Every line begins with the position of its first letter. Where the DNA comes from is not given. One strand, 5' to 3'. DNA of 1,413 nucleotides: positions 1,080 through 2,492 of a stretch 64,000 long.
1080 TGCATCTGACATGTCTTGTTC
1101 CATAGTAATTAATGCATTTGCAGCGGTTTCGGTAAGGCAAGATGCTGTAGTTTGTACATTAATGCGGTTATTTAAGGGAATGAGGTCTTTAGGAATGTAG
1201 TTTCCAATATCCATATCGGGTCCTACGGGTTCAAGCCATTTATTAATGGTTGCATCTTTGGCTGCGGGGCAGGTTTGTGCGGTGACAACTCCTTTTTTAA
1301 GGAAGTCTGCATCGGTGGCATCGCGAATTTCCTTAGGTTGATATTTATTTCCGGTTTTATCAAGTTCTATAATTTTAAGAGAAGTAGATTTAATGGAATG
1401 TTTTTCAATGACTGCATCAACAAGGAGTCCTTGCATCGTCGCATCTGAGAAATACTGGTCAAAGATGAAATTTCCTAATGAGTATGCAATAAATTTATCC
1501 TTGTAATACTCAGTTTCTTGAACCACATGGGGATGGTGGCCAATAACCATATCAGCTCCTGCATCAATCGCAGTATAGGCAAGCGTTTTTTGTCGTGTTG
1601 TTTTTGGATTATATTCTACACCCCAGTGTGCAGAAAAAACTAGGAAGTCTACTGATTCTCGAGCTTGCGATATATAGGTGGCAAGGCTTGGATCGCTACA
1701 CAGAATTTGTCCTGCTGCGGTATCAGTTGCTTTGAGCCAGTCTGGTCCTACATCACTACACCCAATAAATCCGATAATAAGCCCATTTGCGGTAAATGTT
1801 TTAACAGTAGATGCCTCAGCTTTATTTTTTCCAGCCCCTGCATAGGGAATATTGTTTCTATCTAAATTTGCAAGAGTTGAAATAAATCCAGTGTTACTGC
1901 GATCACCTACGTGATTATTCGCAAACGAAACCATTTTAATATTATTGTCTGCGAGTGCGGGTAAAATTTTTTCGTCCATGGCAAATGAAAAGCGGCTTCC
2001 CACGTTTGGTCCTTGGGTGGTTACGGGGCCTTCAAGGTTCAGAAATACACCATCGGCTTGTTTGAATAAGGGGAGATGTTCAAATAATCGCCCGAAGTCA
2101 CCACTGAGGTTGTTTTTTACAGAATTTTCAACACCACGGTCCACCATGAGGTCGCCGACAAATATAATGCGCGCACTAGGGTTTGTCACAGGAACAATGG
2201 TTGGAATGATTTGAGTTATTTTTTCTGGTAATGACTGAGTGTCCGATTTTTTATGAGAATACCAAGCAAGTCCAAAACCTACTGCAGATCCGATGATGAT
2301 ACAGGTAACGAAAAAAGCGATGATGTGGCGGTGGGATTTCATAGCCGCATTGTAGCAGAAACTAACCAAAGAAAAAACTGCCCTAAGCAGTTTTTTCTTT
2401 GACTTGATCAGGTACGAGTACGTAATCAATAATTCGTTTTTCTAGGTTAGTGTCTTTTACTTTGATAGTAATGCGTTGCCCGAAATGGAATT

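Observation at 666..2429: CapA-like phosphoesterase fused to a VanY-type D,D-carboxypeptidase, overlapping rnr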

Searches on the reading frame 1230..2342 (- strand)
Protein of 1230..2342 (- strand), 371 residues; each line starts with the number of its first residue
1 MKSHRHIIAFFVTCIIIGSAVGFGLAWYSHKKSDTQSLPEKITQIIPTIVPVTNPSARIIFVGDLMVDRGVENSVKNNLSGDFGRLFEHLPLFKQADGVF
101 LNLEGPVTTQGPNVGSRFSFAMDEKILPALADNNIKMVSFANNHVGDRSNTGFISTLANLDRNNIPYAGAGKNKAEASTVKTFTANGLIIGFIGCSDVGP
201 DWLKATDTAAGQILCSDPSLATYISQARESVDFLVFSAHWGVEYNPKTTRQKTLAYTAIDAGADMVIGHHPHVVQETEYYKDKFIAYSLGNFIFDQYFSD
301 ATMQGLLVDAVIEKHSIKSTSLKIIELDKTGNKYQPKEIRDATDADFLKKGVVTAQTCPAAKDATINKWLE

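Call 17: search_solved_structures(query=window:1230-2342:-, max_evalue=1, show_alignments=2)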
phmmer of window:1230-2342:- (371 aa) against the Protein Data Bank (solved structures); distinct sequences matched with E-value up to 1: 5.
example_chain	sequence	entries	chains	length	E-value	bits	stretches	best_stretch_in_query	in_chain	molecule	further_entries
8gq9_A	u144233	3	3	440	6.4e-12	48.5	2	219-298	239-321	Poly-gamma-glutamate synthesis protein (Capsule biosynthesis protein)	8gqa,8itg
8gqb_A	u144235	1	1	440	6.8e-12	48.4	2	219-298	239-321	Poly-gamma-glutamate synthesis protein (Capsule biosynthesis protein)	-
8ith_A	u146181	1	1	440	6e-11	45.3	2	219-298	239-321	Poly-gamma-glutamate synthesis protein (Capsule biosynthesis protein)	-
5kdn_A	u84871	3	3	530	0.36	13.1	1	90-165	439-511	F5/8 type C domain protein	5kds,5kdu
5kdj_B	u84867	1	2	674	0.44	12.8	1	91-165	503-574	F5/8 type C domain protein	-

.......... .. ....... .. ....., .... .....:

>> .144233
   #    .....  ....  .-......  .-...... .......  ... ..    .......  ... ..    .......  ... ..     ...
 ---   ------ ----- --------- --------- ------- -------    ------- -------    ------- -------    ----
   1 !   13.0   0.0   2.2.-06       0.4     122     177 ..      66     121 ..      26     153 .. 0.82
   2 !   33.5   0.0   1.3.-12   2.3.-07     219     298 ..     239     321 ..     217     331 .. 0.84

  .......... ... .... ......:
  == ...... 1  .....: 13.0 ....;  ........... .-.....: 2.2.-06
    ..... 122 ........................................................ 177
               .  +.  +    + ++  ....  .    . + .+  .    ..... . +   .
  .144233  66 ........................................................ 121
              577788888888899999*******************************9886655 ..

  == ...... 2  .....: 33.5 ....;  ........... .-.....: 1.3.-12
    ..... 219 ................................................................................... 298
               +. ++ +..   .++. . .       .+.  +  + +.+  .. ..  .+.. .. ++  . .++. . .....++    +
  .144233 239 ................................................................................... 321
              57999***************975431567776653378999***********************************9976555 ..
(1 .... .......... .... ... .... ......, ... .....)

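Call 51: search_dna_similar(query=window:1230-2342:-, collection=plasmids, mode=protein, max_rows=25, rows=spread)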
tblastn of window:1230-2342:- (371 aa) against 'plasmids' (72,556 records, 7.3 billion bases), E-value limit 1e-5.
Records with a match: 339; places in all: 346; records where one place covers at least 80% of the query: 0.
Best place of each record, by identity: <60% 339.
By first word of the organism name: Bacillus 96; Sinorhizobium 91; Rhizobium 60; Bradyrhizobium 7; Streptomyces 7; Haladaptatus 5; Novosphingobium 5; Staphylococcus 5; Deinococcus 4; Acinetobacter 4; and 42 more.
By predicted mobility (MOB-suite, as given by PLSDB): conjugative 190; non-mobilizable 83; mobilizable 66.
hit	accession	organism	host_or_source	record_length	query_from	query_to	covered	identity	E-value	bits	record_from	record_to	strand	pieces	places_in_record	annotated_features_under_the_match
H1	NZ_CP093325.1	Bacillus sp. N5-665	whole organism,peat soil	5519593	7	299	79%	31.4%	9e-31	131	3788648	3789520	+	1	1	none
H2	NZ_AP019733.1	Bacillus anthracis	-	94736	54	296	65%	32.3%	2e-23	135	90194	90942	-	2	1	none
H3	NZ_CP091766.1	Bacillus anthracis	pXO1 plasmid-cured derivative of pNO2 ...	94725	54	296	65%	32.0%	5e-30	129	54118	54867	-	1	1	capA: capsular polyglutamate synthetase CapA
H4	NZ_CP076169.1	Bacillus anthracis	cattle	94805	54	296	65%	32.0%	5e-30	129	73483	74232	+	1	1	capA: capsular polyglutamate synthetase CapA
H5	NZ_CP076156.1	Bacillus anthracis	soil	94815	54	296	65%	32.0%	5e-30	129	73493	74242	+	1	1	capA: capsular polyglutamate synthetase CapA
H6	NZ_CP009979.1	Bacillus anthracis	Bos taurus,Beefmaster heifer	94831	54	296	65%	32.0%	5e-30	129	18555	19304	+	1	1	capA: capsular polyglutamate synthetase CapA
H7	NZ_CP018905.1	Bacillus anthracis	Cow,bacterial culture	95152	54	296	65%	32.0%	5e-30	129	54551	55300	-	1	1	capA: capsular polyglutamate synthetase CapA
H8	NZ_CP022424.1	Vitreoscilla filiformis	cell culture,Mud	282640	102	340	64%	31.2%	7e-25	113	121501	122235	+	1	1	CapA family protein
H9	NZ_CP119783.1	Haladaptatus sp. YSMS36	cell culture,sediment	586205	94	328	63%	30.5%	3e-19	97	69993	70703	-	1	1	CapA family protein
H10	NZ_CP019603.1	Croceicoccus marinus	-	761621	58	291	63%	29.3%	1e-15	86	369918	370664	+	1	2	CapA family protein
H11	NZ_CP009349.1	Bacillus thuringiensis HD1002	Sewage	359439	59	306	67%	26.7%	1e-16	89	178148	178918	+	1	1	CapA family protein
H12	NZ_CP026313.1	Salinigranum rubrum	cell culture,marine solar saltern brine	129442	63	295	63%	27.4%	5e-15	84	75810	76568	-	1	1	none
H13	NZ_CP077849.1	Acinetobacter baumannii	Homo sapiens,Rectal swab_P28_BU14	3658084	124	371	67%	25.2%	3e-11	72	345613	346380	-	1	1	none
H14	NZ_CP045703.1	Streptomyces finlayi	pure culture,soil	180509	72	293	60%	27.2%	4e-11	72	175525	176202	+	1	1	CapA family protein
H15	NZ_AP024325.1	Caballeronia sp. NK8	-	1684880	91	299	56%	27.7%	1e-13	80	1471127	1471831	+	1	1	none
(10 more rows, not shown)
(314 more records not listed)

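Call 52: get_annotated_region(hit=H4, flank=4000)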
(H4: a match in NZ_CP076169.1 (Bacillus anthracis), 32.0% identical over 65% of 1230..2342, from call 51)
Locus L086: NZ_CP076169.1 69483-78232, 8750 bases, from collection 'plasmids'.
description: Bacillus anthracis strain A166 plasmid pXO2, complete sequence
organism: Bacillus anthracis (NCBI taxid 1392)
taxonomy: Bacteria; Bacillota; Bacilli; Bacillales; Bacillaceae; Bacillus; Bacillus anthracis
host: -; source: cattle; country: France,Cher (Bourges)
typing (MOB-suite, as given by PLSDB): conjugative; replicon rep_cluster_163; relaxase MOBP; mating-pair formation MPF_T
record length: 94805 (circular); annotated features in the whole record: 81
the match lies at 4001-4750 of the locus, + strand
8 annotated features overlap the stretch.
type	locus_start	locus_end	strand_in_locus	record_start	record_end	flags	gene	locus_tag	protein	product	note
CDS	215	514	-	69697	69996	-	-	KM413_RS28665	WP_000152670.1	metalloregulator ArsR/SmtB family transcription factor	GO:0006355 - regulation of DNA-templated transcription [Evidence IEA]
predicted_resistance_gene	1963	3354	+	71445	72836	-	capB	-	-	capsule biosynthesis protein CapB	predicted by amrfinderplus; class ; identity 100.0%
predicted_resistance_gene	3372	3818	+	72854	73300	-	capC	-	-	capsular polyglutamate amide ligase/translocase CapC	predicted by amrfinderplus; class ; identity 100.0%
predicted_resistance_gene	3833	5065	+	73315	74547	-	capA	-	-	capsular polyglutamate synthetase CapA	predicted by amrfinderplus; class ; identity 100.0%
predicted_resistance_gene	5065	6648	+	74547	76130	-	capD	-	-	capsule biosynthesis gamma-glutamyltransferase CapD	predicted by amrfinderplus; class ; identity 100.0%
predicted_resistance_gene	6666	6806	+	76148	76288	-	capE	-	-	capsule biosynthesis protein CapE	predicted by amrfinderplus; class ; identity 100.0%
CDS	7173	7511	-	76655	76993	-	-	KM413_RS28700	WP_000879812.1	YxeA family protein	-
CDS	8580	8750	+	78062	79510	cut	acpB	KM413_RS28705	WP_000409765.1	capsule synthesis positive regulator AcpB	-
